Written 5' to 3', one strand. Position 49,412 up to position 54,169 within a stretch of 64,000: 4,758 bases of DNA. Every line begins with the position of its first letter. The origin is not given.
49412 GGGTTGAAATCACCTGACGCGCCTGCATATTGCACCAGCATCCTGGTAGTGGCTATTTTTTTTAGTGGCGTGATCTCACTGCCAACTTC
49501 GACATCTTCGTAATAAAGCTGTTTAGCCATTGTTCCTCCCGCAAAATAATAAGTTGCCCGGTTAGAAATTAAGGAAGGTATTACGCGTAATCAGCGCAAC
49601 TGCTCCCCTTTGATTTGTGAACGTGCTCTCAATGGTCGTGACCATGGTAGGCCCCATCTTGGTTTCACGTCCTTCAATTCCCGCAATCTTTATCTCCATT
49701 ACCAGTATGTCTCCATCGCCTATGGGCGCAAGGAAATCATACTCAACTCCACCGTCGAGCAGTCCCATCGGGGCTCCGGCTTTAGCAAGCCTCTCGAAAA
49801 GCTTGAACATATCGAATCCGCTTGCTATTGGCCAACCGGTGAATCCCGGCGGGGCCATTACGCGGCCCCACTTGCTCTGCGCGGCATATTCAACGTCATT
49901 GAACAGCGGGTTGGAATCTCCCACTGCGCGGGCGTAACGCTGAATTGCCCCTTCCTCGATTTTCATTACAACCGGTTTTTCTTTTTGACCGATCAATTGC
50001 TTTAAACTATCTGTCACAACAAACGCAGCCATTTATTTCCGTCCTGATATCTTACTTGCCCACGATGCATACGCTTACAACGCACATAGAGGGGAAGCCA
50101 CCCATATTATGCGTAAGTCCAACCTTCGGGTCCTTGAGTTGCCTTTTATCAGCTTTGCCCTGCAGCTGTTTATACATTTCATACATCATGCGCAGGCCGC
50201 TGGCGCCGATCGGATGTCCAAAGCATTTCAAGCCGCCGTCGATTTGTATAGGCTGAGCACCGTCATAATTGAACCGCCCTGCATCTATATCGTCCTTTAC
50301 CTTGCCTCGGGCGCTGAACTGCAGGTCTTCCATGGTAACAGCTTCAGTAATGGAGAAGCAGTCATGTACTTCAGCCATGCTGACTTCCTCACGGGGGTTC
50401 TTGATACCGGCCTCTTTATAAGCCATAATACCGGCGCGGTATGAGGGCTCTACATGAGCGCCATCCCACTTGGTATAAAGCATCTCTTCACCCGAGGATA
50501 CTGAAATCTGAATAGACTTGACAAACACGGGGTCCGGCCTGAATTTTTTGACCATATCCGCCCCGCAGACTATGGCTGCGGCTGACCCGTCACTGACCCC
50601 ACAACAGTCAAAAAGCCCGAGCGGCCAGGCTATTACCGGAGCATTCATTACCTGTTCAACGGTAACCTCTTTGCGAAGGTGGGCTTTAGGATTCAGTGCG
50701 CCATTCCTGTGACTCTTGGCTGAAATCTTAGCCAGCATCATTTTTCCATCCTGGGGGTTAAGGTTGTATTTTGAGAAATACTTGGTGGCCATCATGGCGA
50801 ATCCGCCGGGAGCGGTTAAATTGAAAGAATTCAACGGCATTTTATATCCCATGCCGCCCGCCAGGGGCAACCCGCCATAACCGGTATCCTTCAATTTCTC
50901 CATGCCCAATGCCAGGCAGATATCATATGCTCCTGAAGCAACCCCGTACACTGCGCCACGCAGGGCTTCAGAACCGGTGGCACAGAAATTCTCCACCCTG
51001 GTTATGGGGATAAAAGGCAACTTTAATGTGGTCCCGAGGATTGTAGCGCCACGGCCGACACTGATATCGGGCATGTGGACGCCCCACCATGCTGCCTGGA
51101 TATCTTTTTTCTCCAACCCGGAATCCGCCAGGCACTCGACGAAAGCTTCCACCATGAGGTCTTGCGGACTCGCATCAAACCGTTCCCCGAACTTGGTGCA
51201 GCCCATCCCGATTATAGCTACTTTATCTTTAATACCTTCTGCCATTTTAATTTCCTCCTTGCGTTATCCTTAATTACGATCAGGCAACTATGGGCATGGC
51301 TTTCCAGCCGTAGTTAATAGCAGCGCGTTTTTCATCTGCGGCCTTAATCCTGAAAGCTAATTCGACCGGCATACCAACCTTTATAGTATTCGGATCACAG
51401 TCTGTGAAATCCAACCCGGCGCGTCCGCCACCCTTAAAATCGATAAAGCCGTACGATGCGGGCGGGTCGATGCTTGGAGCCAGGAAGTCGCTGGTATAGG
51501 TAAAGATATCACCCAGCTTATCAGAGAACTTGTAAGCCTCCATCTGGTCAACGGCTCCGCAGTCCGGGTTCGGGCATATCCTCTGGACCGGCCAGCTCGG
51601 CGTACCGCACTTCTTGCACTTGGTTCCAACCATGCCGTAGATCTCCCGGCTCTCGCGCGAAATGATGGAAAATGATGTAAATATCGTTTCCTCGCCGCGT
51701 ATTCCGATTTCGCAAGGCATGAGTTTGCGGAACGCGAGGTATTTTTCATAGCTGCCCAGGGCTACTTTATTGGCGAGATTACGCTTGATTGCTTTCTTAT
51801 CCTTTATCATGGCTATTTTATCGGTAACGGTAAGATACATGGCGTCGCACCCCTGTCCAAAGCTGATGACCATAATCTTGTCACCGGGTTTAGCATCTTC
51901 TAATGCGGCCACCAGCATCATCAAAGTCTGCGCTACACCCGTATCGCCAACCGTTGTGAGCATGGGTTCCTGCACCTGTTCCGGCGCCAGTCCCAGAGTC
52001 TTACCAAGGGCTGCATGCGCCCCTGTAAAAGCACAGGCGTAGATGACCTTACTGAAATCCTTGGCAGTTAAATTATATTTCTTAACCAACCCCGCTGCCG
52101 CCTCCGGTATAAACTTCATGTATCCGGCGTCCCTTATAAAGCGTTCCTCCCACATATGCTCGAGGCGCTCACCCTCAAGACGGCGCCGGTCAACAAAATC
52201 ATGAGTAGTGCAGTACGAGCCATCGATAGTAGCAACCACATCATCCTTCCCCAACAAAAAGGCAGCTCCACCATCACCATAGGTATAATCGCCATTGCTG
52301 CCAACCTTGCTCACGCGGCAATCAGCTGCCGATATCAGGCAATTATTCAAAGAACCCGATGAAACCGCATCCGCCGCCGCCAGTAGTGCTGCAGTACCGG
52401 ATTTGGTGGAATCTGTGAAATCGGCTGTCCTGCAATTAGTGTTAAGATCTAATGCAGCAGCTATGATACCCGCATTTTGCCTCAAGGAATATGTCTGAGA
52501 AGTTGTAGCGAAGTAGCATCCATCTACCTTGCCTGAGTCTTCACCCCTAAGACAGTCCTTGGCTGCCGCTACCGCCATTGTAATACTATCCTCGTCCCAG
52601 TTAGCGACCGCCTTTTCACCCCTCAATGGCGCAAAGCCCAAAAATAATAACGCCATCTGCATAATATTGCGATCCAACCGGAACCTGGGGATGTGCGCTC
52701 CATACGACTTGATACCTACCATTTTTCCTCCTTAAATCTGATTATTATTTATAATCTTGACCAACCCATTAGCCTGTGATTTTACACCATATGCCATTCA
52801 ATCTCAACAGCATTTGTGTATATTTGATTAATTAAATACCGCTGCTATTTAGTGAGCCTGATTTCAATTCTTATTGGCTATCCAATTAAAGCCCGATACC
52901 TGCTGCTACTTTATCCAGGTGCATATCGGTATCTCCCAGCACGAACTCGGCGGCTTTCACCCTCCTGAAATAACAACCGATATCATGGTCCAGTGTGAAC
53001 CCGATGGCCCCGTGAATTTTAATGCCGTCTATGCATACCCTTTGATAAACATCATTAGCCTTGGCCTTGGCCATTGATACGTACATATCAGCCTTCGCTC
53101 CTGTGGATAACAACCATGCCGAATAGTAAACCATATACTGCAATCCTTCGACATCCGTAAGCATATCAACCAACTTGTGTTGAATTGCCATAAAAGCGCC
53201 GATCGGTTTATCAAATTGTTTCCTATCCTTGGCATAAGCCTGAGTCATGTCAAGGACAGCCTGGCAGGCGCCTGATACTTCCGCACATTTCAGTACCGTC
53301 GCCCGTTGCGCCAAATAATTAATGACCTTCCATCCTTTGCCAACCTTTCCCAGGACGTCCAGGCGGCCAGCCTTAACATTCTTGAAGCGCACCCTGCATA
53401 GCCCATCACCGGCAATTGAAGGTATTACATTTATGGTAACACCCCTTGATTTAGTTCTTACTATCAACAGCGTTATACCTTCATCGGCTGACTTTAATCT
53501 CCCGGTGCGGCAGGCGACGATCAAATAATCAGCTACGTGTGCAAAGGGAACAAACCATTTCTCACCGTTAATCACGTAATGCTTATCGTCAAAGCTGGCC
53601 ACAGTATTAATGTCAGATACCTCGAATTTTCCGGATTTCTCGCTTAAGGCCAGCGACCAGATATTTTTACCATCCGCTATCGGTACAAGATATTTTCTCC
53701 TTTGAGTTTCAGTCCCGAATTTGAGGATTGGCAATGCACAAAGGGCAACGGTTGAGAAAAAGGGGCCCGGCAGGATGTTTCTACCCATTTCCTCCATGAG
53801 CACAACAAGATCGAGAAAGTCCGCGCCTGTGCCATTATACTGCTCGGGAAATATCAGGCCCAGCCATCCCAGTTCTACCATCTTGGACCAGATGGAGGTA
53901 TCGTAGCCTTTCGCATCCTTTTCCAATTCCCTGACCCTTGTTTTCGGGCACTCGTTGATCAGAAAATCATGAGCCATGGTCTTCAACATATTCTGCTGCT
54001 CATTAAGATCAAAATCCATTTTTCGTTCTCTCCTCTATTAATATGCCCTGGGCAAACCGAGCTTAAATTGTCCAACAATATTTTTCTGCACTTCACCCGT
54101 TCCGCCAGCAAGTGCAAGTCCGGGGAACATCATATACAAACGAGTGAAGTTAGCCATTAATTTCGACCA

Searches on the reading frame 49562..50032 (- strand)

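Call 30: search_protein_families(library=pfam, proteins=[window:49562-50032:-], max_evalue=0.0001)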
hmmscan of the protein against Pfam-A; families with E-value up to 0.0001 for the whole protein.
window:49562-50032:- (156 aa): 1 family
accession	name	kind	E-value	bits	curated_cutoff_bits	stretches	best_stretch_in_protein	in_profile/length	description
PF13452.11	FAS1_DH_region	-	1.2e-20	74.5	22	1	13-145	2-128/132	FAS1-like, dehydratase domain region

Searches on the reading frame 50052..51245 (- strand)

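Call 30: search_protein_families(library=pfam, proteins=[window:50052-51245:-], max_evalue=0.0001)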
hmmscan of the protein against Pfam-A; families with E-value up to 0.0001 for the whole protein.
window:50052-51245:- (397 aa): 3 families
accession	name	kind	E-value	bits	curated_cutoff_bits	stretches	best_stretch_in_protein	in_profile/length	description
PF22691.2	Thiolase_C_1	-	1.9e-31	109.2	28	1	265-392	17-141/144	Thiolase C-terminal domain-like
PF00108.29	Thiolase_N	-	2.9e-14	53.5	26.4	1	9-228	1-258/260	Thiolase, N-terminal domain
PF02803.24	Thiolase_C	-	3.7e-07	30.2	27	1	273-367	29-103/123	Thiolase, C-terminal domain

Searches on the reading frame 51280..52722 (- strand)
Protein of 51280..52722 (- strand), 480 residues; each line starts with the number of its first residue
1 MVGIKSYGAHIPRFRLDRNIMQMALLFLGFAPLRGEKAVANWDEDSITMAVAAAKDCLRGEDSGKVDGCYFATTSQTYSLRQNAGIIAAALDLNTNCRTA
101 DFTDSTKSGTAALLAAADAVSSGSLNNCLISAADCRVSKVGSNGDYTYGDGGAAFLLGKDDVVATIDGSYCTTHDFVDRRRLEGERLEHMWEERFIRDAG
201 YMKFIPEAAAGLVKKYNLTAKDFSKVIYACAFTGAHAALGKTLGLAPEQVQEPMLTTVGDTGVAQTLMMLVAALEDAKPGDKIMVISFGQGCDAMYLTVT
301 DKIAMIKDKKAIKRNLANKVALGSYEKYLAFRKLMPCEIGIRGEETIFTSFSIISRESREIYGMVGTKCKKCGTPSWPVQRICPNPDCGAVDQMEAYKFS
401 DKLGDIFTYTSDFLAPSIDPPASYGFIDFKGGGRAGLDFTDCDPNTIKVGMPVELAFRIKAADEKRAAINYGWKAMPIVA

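Call 30: search_protein_families(library=pfam, proteins=[window:51280-52722:-], max_evalue=0.0001)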
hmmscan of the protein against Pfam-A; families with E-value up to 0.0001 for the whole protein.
window:51280-52722:- (480 aa): 3 families
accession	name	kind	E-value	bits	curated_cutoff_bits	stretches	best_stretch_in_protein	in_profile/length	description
PF08541.16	ACP_syn_III_C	-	2.6e-06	27.9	26.6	1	215-292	3-81/90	3-Oxoacyl-[acyl-carrier-protein (ACP)] synthase III C terminal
PF01796.24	OB_ChsH2_C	-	4.1e-06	27.1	27.1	1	404-458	8-65/65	ChsH2, C-terminal OB-fold domain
PF12172.15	zf-ChsH2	-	2.9e-05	24.2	23.2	1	365-389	10-32/37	ChsH2, rubredoxin-like zinc ribbon domain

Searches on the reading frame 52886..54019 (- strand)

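Call 31: search_protein_families(library=pfam, proteins=[window:52886-54019:-], max_evalue=0.0001)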
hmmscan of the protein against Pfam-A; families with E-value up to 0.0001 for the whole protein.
window:52886-54019:- (377 aa): 4 families
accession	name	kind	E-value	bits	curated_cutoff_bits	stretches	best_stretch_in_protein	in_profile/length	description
PF00441.29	Acyl-CoA_dh_1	-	6.2e-32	111.2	22.4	1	227-375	1-149/150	Acyl-CoA dehydrogenase, C-terminal domain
PF02771.21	Acyl-CoA_dh_N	-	5.1e-26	91.7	22.9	1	6-118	1-113/113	Acyl-CoA dehydrogenase, N-terminal domain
PF02770.24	Acyl-CoA_dh_M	-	6.8e-18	65.1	33.3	1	123-215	2-97/97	Acyl-CoA dehydrogenase, middle domain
PF08028.16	Acyl-CoA_dh_2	-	8.3e-05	23.3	22.7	0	245-357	4-126/134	Acyl-CoA dehydrogenase, C-terminal domain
